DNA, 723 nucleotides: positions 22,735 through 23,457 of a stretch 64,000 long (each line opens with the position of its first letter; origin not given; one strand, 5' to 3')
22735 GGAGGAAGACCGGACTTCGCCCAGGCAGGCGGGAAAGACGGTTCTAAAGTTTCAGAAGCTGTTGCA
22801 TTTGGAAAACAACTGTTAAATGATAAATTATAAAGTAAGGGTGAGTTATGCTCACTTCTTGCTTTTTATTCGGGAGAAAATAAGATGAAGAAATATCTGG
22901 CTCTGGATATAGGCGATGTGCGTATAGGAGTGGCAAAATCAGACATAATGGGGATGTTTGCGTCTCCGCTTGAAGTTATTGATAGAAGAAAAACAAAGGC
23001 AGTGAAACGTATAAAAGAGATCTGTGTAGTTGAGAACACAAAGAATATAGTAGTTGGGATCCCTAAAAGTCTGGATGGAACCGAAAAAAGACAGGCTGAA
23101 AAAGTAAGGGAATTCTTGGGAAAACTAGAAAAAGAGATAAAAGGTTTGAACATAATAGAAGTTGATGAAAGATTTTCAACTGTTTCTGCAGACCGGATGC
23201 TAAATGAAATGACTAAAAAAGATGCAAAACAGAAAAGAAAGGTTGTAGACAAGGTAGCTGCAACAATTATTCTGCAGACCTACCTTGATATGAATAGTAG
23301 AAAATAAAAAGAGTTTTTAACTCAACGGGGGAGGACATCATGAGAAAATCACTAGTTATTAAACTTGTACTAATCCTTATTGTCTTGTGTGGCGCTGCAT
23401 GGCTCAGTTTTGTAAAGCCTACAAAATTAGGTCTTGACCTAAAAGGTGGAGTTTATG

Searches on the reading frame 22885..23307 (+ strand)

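Call 63: search_protein_families(library=pfam, proteins=[window:22885-23307:+])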
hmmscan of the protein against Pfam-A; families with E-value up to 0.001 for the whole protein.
window:22885-23307:+ (140 aa): 1 family
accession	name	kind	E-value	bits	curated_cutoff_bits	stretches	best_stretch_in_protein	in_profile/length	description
PF03652.20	RuvX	-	1.1e-41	142.8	29.2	1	3-135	2-133/134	Holliday junction resolvase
